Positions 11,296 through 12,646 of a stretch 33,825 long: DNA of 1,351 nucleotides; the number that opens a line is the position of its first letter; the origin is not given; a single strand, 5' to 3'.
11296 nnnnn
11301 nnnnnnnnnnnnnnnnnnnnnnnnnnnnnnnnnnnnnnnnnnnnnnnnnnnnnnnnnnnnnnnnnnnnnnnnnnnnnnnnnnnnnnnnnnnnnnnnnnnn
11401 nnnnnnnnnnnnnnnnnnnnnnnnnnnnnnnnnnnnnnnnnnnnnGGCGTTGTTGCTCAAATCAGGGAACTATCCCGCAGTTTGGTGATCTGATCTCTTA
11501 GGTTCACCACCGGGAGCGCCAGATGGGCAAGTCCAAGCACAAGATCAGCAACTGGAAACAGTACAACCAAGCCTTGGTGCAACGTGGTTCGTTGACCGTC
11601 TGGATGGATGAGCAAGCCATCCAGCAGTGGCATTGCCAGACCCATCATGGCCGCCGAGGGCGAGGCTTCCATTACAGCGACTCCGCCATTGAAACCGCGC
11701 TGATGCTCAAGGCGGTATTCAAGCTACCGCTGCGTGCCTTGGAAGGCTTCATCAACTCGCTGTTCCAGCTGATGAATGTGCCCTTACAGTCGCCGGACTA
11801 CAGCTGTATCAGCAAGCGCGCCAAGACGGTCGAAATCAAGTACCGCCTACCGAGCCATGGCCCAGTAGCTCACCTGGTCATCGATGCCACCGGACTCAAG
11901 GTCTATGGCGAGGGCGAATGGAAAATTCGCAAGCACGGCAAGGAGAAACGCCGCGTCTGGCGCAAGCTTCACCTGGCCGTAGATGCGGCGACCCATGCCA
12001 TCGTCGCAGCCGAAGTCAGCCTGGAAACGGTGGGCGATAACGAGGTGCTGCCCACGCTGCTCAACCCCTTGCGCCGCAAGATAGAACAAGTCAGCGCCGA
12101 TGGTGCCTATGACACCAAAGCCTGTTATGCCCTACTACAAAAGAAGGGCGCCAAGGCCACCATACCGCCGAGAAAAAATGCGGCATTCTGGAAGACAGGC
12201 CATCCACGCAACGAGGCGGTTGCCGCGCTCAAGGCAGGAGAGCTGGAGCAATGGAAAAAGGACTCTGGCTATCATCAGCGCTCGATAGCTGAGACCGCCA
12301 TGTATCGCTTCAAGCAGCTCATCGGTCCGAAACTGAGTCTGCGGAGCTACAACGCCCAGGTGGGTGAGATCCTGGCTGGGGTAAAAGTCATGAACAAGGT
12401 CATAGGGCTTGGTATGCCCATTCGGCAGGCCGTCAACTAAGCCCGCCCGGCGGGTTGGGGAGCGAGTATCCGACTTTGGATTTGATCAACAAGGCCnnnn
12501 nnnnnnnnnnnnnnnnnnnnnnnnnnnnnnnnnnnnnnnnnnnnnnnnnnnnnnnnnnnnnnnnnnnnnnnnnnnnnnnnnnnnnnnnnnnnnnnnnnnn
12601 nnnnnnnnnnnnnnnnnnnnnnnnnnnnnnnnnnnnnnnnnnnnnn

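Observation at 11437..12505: Recent IS903-group insertion with perfect 9-bp target duplication inside prophage cargo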

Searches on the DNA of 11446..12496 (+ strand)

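Call 4: search_dna_similar(query=window:11446-12496:+, collection=plasmids, mode=near, max_rows=25)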
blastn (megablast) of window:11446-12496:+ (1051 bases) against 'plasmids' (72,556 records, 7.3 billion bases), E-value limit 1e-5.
Records with a match: 460; places in all: 478; records where one place covers at least 80% of the query: 25.
Best place of each record, by identity: >=99% 3; 95-99% 21; 90-95% 1; 80-90% 435.
By first word of the organism name: Klebsiella 245; Escherichia 40; Acinetobacter 27; Providencia 27; Pseudomonas 27; Enterobacter 24; Salmonella 22; Citrobacter 19; Aeromonas 7; Raoultella 5; and 6 more.
By predicted mobility (MOB-suite, as given by PLSDB): conjugative 319; non-mobilizable 108; mobilizable 33.
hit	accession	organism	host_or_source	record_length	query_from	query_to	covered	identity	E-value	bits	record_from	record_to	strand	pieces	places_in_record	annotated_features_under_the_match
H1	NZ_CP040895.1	Leclercia adecarboxylata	Homo sapiens,cell culture,stool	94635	1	1051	100%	100.0%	0e+0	1941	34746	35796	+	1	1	IS5-like element ISEc35 family transposase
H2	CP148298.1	Escherichia coli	Dog,single cell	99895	1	1051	100%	99.9%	0e+0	1934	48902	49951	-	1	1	none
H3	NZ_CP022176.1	Aeromonas salmonicida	Atlantic salmon,The RAS Atlantic Salmon ...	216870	1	1051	100%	99.0%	0e+0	1881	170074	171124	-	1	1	IS5-like element ISEc35 family transposase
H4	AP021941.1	Aeromonas veronii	-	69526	1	1051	100%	99.0%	0e+0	1881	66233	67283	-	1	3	IS5 family transposase | hypothetical protein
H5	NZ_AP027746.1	Escherichia coli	Homo sapiens,whole organism,feces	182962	1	1051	100%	99.0%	0e+0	1881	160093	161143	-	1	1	IS5-like element ISEc35 family transposase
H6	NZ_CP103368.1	Citrobacter freundii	Homo sapiens,pure culture,rectal swab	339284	1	1051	100%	98.6%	0e+0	1858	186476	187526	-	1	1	IS5-like element ISEc35 family transposase | hypothetical protein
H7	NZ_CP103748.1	Escherichia coli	Homo sapiens,blood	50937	1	1051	100%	98.6%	0e+0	1858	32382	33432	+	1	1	IS5-like element ISEc35 family transposase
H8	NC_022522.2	Salmonella enterica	-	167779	1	1051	100%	98.5%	0e+0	1853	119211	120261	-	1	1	IS5-like element ISEc35 family transposase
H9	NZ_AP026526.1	Klebsiella pneumoniae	whole organism,animal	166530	1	1051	100%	98.5%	0e+0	1853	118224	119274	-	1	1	IS5-like element ISEc35 family transposase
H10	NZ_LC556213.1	Escherichia coli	-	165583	1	1051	100%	98.5%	0e+0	1853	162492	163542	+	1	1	IS5-like element ISEc35 family transposase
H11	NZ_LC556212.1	Klebsiella pneumoniae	-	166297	1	1051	100%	98.5%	0e+0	1853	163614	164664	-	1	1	IS5-like element ISEc35 family transposase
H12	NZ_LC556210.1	Enterobacter cloacae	-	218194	1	1051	100%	98.5%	0e+0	1853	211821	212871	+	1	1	IS5-like element ISEc35 family transposase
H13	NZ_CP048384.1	Citrobacter freundii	cell culture,environment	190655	1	1051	100%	98.5%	0e+0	1853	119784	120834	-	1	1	IS5-like element ISEc35 family transposase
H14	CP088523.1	Escherichia coli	Homo sapiens,blood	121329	1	1051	100%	98.3%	0e+0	1842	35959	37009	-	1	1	IS5 family transposase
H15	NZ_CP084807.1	Klebsiella quasipneumoniae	Water (environment),Whole organism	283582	1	1051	100%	98.2%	0e+0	1836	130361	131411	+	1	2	IS5-like element ISEc35 family transposase | integrase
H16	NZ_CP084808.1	Klebsiella quasipneumoniae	Water (environment),Whole organism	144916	1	1051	100%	98.2%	0e+0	1836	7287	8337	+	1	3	IS5-like element ISEc35 family transposase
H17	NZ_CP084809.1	Klebsiella quasipneumoniae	Water (environment),Whole organism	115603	1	1051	100%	98.2%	0e+0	1836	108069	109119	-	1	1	IS5-like element ISEc35 family transposase | tape measure protein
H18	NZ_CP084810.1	Klebsiella quasipneumoniae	Water (environment),Whole organism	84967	1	1051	100%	98.2%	0e+0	1836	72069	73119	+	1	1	IS5-like element ISEc35 family transposase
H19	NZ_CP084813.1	Klebsiella quasipneumoniae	Water (environment),Whole organism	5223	1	1051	100%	98.2%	0e+0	1836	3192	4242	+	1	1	IS5-like element ISEc35 family transposase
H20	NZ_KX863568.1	Citrobacter freundii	environmental; wetland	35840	1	1051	100%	98.0%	0e+0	1823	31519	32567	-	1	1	none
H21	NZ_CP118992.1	Aeromonas allosaccharophila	Homo sapiens,cell culture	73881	1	1051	100%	97.6%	0e+0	1801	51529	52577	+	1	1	IS5 family transposase | hypothetical protein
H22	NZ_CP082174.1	Raoultella planticola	-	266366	1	1051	100%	97.3%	0e+0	1784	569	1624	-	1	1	none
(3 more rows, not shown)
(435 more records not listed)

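Call 8: search_dna_similar(query=window:11446-12496:+, collection=ecoli_genomes, mode=near, max_rows=30)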
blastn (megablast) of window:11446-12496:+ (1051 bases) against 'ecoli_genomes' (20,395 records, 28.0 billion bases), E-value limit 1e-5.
Records with a match: 125; places in all: 273; records where one place covers at least 80% of the query: 102.
Genomes with a match: 123 of 5426; with a place that covers at least 80% of the query: 100. Places per genome that has any: lowest 1, median 1, highest 16. On chromosomes: 259 places; on plasmids: 14.
Best place of each record, by identity: >=99% 20; 95-99% 82; 80-90% 23.
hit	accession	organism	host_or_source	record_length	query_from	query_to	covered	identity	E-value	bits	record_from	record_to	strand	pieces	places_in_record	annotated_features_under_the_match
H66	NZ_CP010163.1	Escherichia coli strain H2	not applicable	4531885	1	1051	100%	100.0%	0e+0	1941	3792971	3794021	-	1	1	IS5-like element ISEc35 family transposase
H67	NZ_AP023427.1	Escherichia coli strain HUE1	-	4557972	1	1051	100%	100.0%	0e+0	1941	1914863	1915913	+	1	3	IS5-like element ISEc35 family transposase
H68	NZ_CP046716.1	Escherichia coli strain T16R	pet dog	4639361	1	1051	100%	100.0%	0e+0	1941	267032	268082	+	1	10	IS5-like element ISEc35 family transposase | silP: Ag(+)-translocating P-type ATPase SilP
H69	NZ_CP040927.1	Escherichia coli strain YY76-1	cow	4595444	1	1051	100%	100.0%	0e+0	1941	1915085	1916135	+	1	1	IS5-like element ISEc35 family transposase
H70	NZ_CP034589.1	Escherichia coli strain L37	anus swab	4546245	1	1051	100%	100.0%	0e+0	1941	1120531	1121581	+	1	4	IS5-like element ISEc35 family transposase | helix-turn-helix domain-containing protein (x2)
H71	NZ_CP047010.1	Escherichia coli strain 19-5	swine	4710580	1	1051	100%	100.0%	0e+0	1941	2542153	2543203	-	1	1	IS5-like element ISEc35 family transposase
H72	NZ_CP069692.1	Escherichia coli H20 strain MIN6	Homo sapiens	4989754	1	1051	100%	100.0%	0e+0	1941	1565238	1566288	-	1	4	IS5-like element ISEc35 family transposase | fimbrial protein | type 1 fimbrial protein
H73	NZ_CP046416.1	Escherichia coli strain LZYWN_4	swine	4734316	1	1051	100%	100.0%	0e+0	1941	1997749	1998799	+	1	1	IS5-like element ISEc35 family transposase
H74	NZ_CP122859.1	Escherichia coli strain ETEC1720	Sus scrofa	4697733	1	1051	100%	100.0%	0e+0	1941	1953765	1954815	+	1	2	IS5-like element ISEc35 family transposase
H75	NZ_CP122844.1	Escherichia coli strain ETEC1722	Sus scrofa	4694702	1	1051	100%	100.0%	0e+0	1941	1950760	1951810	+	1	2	IS5-like element ISEc35 family transposase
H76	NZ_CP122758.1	Escherichia coli strain ETEC1739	Sus scrofa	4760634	1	1051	100%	100.0%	0e+0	1941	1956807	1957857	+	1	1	IS5-like element ISEc35 family transposase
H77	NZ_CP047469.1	Escherichia coli strain DY612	pig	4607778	1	1051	100%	100.0%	0e+0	1941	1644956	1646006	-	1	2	IS5-like element ISEc35 family transposase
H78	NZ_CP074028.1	Escherichia coli strain PK13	Pig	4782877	1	1051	100%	100.0%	0e+0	1941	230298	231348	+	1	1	IS5-like element ISEc35 family transposase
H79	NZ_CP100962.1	Escherichia coli strain ET358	sediment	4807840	1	1051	100%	100.0%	0e+0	1941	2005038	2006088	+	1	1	IS5-like element ISEc35 family transposase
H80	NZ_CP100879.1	Escherichia coli strain ET915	sediment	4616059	1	1051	100%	100.0%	0e+0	1941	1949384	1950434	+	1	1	IS5-like element ISEc35 family transposase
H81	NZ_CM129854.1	Escherichia coli strain SW071618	wastewater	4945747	1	1051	100%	100.0%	0e+0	1941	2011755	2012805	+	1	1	IS5-like element ISEc35 family transposase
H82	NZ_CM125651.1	Escherichia coli strain ZH142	pig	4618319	1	1051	100%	100.0%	0e+0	1941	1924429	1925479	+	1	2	IS5-like element ISEc35 family transposase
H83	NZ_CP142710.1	Escherichia coli strain T16R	dog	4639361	1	1051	100%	100.0%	0e+0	1941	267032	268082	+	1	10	IS5-like element ISEc35 family transposase | silP: Ag(+)-translocating P-type ATPase SilP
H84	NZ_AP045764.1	Escherichia coli strain 23CRST007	Homo sapiens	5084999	1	1051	100%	100.0%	0e+0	1941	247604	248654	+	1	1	IS5-like element ISEc35 family transposase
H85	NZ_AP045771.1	Escherichia coli strain 23CRST012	Homo sapiens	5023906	1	1051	100%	100.0%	0e+0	1941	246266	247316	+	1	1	IS5-like element ISEc35 family transposase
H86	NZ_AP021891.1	Escherichia coli strain 2017.01.04CC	Homo sapiens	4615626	1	1051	100%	99.0%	0e+0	1881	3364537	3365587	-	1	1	IS5-like element ISEc35 family transposase | ushA: bifunctional UDP-sugar hydrolase/5'-nucleotidase (x2)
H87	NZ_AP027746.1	Escherichia coli strain 2017-01-4CC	Homo sapiens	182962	1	1051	100%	99.0%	0e+0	1881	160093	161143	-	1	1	IS5-like element ISEc35 family transposase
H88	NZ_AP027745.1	Escherichia coli strain 2017-01-4CC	Homo sapiens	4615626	1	1051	100%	99.0%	0e+0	1881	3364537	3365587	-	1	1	IS5-like element ISEc35 family transposase | ushA: bifunctional UDP-sugar hydrolase/5'-nucleotidase (x2)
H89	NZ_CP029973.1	Escherichia coli strain 51008369SK1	Dog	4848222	1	1051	100%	98.6%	0e+0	1858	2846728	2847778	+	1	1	IS5-like element ISEc35 family transposase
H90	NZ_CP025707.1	Escherichia coli strain YDC107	Homo sapiens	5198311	1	1051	100%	98.6%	0e+0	1858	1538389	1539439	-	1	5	IS5-like element ISEc35 family transposase | uacT: urate/proton symporter UacT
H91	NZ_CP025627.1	Escherichia coli strain SCEC020007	Homo sapiens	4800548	1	1051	100%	98.6%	0e+0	1858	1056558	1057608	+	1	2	IS5-like element ISEc35 family transposase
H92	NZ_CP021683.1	Escherichia coli strain AR_0162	missing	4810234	1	1051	100%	98.6%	0e+0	1858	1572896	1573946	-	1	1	IS5-like element ISEc35 family transposase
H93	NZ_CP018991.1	Escherichia coli strain Ecol_AZ146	Homo sapiens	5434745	1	1051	100%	98.6%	0e+0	1858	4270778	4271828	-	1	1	IS5-like element ISEc35 family transposase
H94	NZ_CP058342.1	Escherichia coli strain W60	Homo sapiens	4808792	1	1051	100%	98.6%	0e+0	1858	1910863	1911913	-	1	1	IS5-like element ISEc35 family transposase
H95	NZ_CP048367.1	Escherichia coli strain 164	environment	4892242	1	1051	100%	98.6%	0e+0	1858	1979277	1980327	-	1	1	IS5-like element ISEc35 family transposase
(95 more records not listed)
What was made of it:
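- Closest known: ISEc35. Same: Other labelled copies in E. coli, Klebsiella, Citrobacter, Salmonella and Aeromonas are 97-99% identical (calls 4, 8).
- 100% over 1051 bp to annotated ISEc35 copies (calls 4, 8).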

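Call 19: get_annotated_region(hit=H66, flank=300)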
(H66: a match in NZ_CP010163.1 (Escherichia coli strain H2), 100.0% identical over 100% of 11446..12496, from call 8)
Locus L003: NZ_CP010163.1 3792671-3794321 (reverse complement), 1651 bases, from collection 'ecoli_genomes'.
description: Escherichia coli strain H2 chromosome, complete genome
organism: Escherichia coli strain H2 (NCBI taxid 562)
replicon: chromosome; assembly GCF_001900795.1
host: not applicable; source: -; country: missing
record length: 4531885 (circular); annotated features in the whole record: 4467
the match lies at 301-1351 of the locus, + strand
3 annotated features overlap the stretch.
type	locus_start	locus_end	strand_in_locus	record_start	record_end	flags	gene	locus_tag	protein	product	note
CDS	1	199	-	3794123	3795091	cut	-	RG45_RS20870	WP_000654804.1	IS5-like element IS903B family transposase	-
CDS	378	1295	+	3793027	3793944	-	-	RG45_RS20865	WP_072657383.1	IS5-like element ISEc35 family transposase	-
CDS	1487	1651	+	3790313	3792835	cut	-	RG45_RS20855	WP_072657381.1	DUF262 domain-containing protein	-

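Call 20: get_annotated_region(hit=H67, flank=300)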
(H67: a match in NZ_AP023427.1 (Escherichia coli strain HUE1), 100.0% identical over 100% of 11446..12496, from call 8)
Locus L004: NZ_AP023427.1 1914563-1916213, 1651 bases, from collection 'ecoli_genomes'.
description: Escherichia coli strain HUE1 chromosome, complete genome
organism: Escherichia coli strain HUE1 (NCBI taxid 562)
replicon: chromosome; assembly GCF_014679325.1
host: -; source: -; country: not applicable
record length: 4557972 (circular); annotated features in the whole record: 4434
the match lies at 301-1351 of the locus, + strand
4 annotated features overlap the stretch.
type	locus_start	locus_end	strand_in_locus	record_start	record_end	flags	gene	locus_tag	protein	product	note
CDS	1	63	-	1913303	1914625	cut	-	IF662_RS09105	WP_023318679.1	ABC transporter ATP-binding protein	-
CDS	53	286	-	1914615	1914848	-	-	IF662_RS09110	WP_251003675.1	ABC transporter permease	-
CDS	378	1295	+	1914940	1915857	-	-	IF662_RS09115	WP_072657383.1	IS5-like element ISEc35 family transposase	-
CDS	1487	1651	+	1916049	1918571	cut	-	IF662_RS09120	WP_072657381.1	DUF262 domain-containing protein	-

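Call 21: get_annotated_region(hit=H71, flank=300)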
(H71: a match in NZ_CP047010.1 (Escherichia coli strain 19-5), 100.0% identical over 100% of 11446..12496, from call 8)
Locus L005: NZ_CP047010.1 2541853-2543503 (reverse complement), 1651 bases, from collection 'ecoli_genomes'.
description: Escherichia coli strain 19-5 chromosome, complete genome
organism: Escherichia coli strain 19-5 (NCBI taxid 562)
replicon: chromosome; assembly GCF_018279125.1
host: swine; source: heart; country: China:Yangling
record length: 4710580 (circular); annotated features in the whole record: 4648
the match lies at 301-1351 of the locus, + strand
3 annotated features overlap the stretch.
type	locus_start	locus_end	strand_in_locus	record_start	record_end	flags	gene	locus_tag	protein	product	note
CDS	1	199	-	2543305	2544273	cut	-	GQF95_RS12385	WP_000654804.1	IS5-like element IS903B family transposase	-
CDS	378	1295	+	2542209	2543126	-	-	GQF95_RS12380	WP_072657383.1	IS5-like element ISEc35 family transposase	-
CDS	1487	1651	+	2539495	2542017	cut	-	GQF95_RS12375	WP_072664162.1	DUF262 domain-containing protein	-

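Call 22: get_annotated_region(hit=H72, flank=300)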
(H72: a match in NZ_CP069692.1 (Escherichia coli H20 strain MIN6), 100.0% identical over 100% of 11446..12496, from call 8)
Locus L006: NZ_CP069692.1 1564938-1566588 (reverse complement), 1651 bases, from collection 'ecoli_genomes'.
description: Escherichia coli H20 strain MIN6 chromosome, complete genome
organism: Escherichia coli H20 strain MIN6 (NCBI taxid 2810409)
replicon: chromosome; assembly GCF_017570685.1
host: Homo sapiens; source: -; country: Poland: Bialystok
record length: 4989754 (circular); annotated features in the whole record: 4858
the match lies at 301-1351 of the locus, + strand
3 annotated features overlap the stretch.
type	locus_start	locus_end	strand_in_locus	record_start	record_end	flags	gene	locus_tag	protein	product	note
CDS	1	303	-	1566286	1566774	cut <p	-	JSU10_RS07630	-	type 1 fimbrial protein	incomplete; partial in the middle of a contig; missing N-terminus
CDS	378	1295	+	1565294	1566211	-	-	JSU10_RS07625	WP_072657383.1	IS5-like element ISEc35 family transposase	-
CDS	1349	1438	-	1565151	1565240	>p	-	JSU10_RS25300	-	fimbrial protein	incomplete; partial in the middle of a contig; missing C-terminus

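Call 23: get_annotated_region(hit=H1, flank=300)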
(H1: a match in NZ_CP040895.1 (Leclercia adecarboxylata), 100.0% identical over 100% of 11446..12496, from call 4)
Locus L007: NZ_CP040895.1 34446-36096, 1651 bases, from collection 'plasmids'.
description: Leclercia adecarboxylata strain Z96-1 plasmid pIMP-Z96-1, complete sequence
organism: Leclercia adecarboxylata (NCBI taxid 83655)
taxonomy: Bacteria; Pseudomonadota; Gammaproteobacteria; Enterobacterales; Enterobacteriaceae; Leclercia; Leclercia adecarboxylata
host: -; source: Homo sapiens,cell culture,stool; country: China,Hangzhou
typing (MOB-suite, as given by PLSDB): conjugative; replicon IncN; relaxase MOBF; mating-pair formation MPF_T
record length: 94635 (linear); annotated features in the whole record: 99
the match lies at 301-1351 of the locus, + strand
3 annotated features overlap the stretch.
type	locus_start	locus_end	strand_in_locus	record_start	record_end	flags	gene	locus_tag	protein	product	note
CDS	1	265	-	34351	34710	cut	-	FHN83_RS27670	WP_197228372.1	hypothetical protein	-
CDS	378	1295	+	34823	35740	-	-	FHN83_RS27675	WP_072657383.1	IS5-like element ISEc35 family transposase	GO:0006313 - DNA transposition [Evidence IEA]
CDS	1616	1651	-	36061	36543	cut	-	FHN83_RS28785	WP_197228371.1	MFS transporter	GO:0055085 - transmembrane transport [Evidence IEA]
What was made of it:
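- On ISEc35 (the named IS species): 100% identical to copies that PGAP labels ISEc35 (calls 4, 8, 19-23).
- Checked: It is the same length as the RefSeq protein WP_072657383.1 annotated in 100%-identical copies (calls 19-23).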

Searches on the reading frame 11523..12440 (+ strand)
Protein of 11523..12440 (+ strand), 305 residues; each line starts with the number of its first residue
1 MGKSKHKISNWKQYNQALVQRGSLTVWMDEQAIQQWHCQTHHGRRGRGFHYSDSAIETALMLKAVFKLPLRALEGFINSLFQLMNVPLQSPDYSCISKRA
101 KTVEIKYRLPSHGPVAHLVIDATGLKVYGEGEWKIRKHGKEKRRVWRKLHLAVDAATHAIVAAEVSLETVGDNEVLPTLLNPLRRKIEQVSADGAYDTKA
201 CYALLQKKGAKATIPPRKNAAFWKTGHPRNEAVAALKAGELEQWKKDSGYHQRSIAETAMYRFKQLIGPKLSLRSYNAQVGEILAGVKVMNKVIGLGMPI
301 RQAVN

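Call 10: search_protein_families(library=pfam, proteins=[window:11523-12440:+], max_evalue=0.01)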
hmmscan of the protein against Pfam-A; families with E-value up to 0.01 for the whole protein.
window:11523-12440:+ (305 aa): 2 families
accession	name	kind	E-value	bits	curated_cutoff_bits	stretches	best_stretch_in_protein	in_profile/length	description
PF13737.12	DDE_Tnp_1_5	-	2e-37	128.5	28.1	1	19-130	1-112/112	Transposase DDE domain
PF01609.27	DDE_Tnp_1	-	9.1e-31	107.6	23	1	117-285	6-193/200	Transposase DDE domain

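Call 11: search_protein_families(library=ncbifam, proteins=[window:11523-12440:+], max_evalue=0.01)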
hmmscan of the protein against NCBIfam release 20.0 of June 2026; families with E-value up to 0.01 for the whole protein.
window:11523-12440:+ (305 aa): 5 families
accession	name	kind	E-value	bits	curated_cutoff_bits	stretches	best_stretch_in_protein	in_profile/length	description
NF033579.1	transpos_IS5_2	equivalog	4.4e-115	384.1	140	1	9-293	1-288/289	IS5 family transposase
NF033551.1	transpos_IS1182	equivalog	1.6e-12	47.1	270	1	132-222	253-344/488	IS1182 family transposase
NF033580.1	transpos_IS5_3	equivalog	2.1e-10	40.6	110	1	136-224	117-207/258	IS5 family transposase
NF033581.1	transpos_IS5_4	equivalog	6.4e-08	32.3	140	1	140-232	148-239/285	IS5 family transposase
NF033592.1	transpos_IS4_1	equivalog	4.3e-07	29.4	115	1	119-247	110-238/332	IS4 family transposase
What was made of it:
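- On IS5 family, IS903 group: NCBIfam NF033579 at 384.1 bits (cut-off 140); Pfam PF13737 at 128.5 bits (cut-off 28.1) and PF01609 at 107.6 bits (cut-off 23) (calls 10, 11)
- NF033579 at 384 bits against a cut-off of 140; PF13737 and PF01609 (calls 10, 11).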

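Call 17: search_dna_similar(query=window:11523-12437:+, collection=plasmids, mode=protein, rows=spread, max_rows=40)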
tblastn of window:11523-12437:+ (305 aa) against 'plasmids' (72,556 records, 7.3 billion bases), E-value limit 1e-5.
The search stops at 5000 records and this limit was reached: more records match than are counted here, and every count below describes the 5000 best-scoring records only.
Records with a match: at least 5000; places in all: 13659; records where one place covers at least 80% of the query: 4994.
Best place of each record, by identity: >=99% 10; 95-99% 11; 90-95% 30; 80-90% 404; 60-80% 70; <60% 4475.
By first word of the organism name: Klebsiella 2839; Escherichia 864; Enterobacter 452; Salmonella 269; Citrobacter 156; Vibrio 101; Shigella 53; Raoultella 41; Providencia 29; Pseudomonas 28; and 25 more.
By predicted mobility (MOB-suite, as given by PLSDB): conjugative 3372; non-mobilizable 951; mobilizable 677.
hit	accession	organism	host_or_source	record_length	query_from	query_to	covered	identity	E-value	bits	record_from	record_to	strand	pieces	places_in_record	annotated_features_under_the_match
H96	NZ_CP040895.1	Leclercia adecarboxylata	Homo sapiens,cell culture,stool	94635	1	305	100%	100.0%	0e+0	602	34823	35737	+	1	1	IS5-like element ISEc35 family transposase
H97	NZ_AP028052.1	Phytobacter diazotrophicus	-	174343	20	305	94%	88.6%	4e-162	506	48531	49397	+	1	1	none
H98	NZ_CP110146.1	Klebsiella pneumoniae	chicken,chicken meat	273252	20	305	94%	88.6%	4e-162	506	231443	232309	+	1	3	none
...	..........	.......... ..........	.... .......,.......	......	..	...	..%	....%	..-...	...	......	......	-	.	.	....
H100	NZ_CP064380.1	Vibrio furnissii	-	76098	1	304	100%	59.3%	1e-106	347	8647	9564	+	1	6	IS5 family transposase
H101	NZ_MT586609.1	Escherichia coli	-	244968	1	299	98%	54.8%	9e-99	325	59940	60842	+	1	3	none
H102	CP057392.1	Escherichia coli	culture,Pooled pig faecal samples ...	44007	1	299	98%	54.2%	5e-99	325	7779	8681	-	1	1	IS5-like element IS903B family transposase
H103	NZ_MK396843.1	Klebsiella pneumoniae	-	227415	1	299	98%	54.2%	1e-98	324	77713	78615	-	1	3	IS5-like element IS903 family transposase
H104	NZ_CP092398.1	Klebsiella pneumoniae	Bovine,assembly,Mastitis-milk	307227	1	299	98%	53.8%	9e-99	325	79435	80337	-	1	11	IS5-like element IS903B family transposase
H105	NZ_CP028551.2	Klebsiella variicola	Homo sapiens,Culture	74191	1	299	98%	53.8%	9e-99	325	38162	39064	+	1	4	IS5-like element IS903B family transposase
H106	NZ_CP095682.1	Klebsiella pneumoniae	Homo sapiens,Pure culture one microbial ...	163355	1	299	98%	53.8%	9e-99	325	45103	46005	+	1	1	IS5-like element IS903B family transposase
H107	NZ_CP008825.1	Enterobacter cloacae ECNIH2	sink drain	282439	1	299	98%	53.8%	9e-99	325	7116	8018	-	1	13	IS5-like element IS903B family transposase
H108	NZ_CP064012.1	Escherichia coli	Homo sapiens,feces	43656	1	299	98%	53.8%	1e-98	324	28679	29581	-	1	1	IS5-like element IS903B family transposase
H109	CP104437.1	Shigella sonnei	Homo sapiens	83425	1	299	98%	53.8%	1e-98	324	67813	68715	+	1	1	IS5-like element IS903B family transposase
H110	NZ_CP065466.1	Klebsiella pneumoniae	Homo sapiens,Taichung Veterans General ...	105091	1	299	98%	53.8%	1e-98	324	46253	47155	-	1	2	IS5-like element IS903B family transposase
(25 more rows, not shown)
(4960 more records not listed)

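Call 18: get_annotated_region(hit=H103, flank=300)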
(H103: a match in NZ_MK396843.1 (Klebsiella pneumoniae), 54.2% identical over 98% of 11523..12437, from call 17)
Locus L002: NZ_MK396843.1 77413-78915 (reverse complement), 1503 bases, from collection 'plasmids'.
description: Klebsiella pneumoniae strain LSH-KPN148 plasmid pLSH-KPN148-1, complete sequence
organism: Klebsiella pneumoniae (NCBI taxid 573)
taxonomy: Bacteria; Pseudomonadota; Gammaproteobacteria; Enterobacterales; Enterobacteriaceae; Klebsiella; Klebsiella pneumoniae
host: -; source: -; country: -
typing (MOB-suite, as given by PLSDB): conjugative; replicon IncFIB,IncR,IncU; relaxase MOBF,MOBF; mating-pair formation MPF_F
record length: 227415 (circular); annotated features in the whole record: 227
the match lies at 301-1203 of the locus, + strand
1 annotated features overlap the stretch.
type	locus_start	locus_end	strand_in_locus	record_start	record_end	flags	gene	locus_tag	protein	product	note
CDS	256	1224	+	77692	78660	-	-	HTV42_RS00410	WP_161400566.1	IS5-like element IS903 family transposase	GO:0006313 - DNA transposition [Evidence IEA]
